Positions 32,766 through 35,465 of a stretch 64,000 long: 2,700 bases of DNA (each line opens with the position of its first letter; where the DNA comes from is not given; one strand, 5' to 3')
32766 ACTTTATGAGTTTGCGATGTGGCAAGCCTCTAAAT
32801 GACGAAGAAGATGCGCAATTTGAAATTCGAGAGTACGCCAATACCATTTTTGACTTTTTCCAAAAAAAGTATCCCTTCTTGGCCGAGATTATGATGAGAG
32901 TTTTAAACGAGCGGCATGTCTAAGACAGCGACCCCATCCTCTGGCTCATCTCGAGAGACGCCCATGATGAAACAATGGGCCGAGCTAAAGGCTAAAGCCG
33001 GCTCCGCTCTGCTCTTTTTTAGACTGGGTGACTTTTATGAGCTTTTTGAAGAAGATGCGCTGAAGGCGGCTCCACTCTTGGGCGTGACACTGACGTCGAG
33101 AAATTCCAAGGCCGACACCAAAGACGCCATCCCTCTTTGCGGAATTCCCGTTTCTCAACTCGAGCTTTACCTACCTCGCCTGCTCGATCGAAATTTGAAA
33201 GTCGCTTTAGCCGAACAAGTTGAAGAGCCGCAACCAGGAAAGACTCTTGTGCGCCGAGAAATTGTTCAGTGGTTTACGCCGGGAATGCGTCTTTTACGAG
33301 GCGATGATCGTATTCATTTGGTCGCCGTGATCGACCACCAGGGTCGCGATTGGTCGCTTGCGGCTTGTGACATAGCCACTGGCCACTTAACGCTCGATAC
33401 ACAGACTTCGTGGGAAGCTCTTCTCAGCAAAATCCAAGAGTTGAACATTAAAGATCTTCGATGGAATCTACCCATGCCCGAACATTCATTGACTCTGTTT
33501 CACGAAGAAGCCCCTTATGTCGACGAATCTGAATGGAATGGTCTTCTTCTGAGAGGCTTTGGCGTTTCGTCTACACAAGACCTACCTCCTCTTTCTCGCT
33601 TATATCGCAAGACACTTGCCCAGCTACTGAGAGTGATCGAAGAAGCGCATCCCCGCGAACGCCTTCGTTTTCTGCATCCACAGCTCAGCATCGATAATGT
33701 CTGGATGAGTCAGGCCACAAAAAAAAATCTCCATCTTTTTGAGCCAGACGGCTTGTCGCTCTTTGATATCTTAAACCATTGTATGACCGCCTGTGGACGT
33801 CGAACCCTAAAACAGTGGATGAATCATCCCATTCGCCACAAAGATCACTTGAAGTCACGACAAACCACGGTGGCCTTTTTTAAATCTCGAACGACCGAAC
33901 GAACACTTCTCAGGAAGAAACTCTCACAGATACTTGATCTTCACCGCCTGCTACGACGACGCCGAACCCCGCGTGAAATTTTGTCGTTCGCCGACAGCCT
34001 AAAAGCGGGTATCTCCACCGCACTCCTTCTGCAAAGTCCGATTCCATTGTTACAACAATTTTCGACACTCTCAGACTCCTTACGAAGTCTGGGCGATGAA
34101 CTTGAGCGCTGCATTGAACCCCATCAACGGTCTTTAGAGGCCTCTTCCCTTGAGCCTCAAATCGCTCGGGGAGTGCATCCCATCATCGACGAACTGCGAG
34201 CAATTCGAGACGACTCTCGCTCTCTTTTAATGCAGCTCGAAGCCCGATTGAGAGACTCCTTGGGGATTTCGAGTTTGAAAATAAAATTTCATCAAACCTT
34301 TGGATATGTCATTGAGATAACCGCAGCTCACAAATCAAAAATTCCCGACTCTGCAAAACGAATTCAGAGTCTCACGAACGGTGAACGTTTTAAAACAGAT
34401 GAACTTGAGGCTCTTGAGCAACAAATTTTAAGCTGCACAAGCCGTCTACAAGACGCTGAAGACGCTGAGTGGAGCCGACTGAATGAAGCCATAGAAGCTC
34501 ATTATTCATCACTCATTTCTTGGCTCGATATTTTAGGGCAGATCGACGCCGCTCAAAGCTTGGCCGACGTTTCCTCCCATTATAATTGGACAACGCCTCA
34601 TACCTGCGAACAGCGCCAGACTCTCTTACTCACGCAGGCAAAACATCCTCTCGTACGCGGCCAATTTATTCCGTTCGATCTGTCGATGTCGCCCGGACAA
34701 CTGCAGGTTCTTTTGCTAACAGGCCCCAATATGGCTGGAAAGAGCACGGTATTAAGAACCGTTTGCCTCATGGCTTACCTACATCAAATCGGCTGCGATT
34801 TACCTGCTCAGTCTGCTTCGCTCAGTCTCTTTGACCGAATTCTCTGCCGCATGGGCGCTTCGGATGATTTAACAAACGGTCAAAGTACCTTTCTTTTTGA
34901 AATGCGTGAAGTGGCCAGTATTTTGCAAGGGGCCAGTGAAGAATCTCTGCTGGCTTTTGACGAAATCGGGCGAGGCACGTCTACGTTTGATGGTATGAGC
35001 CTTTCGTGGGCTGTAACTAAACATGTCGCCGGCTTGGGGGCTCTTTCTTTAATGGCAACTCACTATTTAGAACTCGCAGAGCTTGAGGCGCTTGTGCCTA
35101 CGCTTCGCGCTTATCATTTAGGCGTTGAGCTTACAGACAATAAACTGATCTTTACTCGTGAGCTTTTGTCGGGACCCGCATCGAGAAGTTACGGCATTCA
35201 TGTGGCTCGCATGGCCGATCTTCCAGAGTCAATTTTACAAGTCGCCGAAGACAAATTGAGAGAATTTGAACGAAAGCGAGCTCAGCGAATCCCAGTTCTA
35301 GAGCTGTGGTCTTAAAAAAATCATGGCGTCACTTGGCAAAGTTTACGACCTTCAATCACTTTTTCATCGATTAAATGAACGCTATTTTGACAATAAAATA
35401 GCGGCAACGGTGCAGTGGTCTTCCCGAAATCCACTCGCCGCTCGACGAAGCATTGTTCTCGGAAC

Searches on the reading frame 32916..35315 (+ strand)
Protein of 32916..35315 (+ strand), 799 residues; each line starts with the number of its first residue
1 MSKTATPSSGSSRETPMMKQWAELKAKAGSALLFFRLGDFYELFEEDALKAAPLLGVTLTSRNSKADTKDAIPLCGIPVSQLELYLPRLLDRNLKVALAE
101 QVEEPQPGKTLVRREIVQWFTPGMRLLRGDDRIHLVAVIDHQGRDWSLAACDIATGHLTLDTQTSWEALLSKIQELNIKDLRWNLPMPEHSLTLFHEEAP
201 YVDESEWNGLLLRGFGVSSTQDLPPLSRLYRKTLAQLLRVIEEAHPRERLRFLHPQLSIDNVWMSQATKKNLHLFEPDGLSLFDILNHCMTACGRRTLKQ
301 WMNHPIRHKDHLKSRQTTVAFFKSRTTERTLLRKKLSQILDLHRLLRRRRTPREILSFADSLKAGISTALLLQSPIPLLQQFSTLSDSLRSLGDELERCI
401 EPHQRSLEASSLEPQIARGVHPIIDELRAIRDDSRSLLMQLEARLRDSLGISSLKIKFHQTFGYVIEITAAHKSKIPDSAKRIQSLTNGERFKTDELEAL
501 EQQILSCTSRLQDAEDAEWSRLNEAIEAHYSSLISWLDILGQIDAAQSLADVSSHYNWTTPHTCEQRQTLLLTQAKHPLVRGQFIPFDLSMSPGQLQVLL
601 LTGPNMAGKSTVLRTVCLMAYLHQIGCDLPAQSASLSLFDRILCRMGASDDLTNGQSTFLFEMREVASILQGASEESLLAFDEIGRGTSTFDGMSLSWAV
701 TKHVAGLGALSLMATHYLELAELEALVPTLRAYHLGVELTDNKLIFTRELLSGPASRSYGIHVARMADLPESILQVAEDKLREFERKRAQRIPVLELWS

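Call 34: search_protein_families(library=pfam, proteins=[window:32916-35315:+], max_evalue=0.001)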
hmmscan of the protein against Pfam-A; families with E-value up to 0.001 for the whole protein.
window:32916-35315:+ (799 aa): 5 families
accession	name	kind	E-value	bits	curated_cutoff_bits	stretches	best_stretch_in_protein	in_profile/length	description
PF00488.27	MutS_V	-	3.4e-66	223.3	30.2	1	600-785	2-188/188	MutS domain V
PF01624.25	MutS_I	-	5.9e-33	113.9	20.6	1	15-124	1-108/113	MutS domain I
PF05192.23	MutS_III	-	1.6e-25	91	34.1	1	267-550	1-194/194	MutS domain III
PF05190.23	MutS_IV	-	9.4e-22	77.6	22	1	419-508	1-90/92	MutS family domain IV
PF13401.12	AAA_22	-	0.00058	20.6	27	0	597-684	6-93/130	AAA domain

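Call 47: find_homologous_proteins(query=window:32916-35315:+, max_evalue=1e-50)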
Query window:32916-35315:+ (799 aa): 4979 proteins with E <= 1e-50 among 8000 candidates; the best 120 are listed.
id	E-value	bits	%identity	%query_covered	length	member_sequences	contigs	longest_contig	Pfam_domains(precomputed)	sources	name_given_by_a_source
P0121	0.0e+0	1748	100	98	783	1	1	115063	PF01624.26,PF05192.24,PF05190.24,PF00488.28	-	-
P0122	2.3e-253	861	53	98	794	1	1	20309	PF01624.26,PF05192.24,PF05190.24,PF00488.28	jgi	jgi:DNA mismatch repair protein MutS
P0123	3.0e-247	841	51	98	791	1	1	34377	PF01624.26,PF05192.24,PF05190.24,PF00488.28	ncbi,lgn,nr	ncbi:MAG: mismatch repair protein mutS [Bacteriovoracaceae bacterium]|nr:mismatch repair protein mut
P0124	8.2e-247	839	51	98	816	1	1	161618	PF01624.26,PF05192.24,PF05190.24,PF00488.28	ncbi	-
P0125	2.3e-246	838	51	99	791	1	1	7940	PF01624.26,PF05192.24,PF05190.24,PF00488.28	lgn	-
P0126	8.5e-246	836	52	99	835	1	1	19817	PF01624.26,PF05192.24,PF05190.24,PF00488.28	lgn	-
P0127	2.0e-245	835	51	99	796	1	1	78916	PF01624.26,PF05192.24,PF05190.24,PF00488.28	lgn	-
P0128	1.2e-241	822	50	98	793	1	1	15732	PF01624.26,PF13514.13,PF05192.24,PF13401.13,PF05190.24,PF00488.28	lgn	-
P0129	3.1e-241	821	51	99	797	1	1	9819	PF01624.26,PF05192.24,PF05190.24,PF00488.28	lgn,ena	-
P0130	2.3e-235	802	50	96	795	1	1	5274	PF01624.26,PF05192.24,PF05190.24,PF00488.28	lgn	-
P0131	1.9e-233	795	50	99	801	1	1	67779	PF01624.26,PF05192.24,PF05190.24,PF00488.28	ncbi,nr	ncbi:MAG: DNA mismatch repair protein MutS [Deltaproteobacteria bacterium]|nr:DNA mismatch repair pr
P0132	2.5e-233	795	49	100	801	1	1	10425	PF01624.26,PF05192.24,PF05190.24,PF00488.28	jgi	-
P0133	2.0e-232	792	51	97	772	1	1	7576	PF01624.26,PF05192.24,PF05190.24,PF00488.28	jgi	jgi:DNA mismatch repair protein MutS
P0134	7.0e-231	787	49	98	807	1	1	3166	PF01624.26,PF05192.24,PF05190.24,PF00488.28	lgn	-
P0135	3.1e-229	781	50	98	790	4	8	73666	PF01624.26,PF13514.13,PF05192.24,PF05190.24,PF00488.28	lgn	-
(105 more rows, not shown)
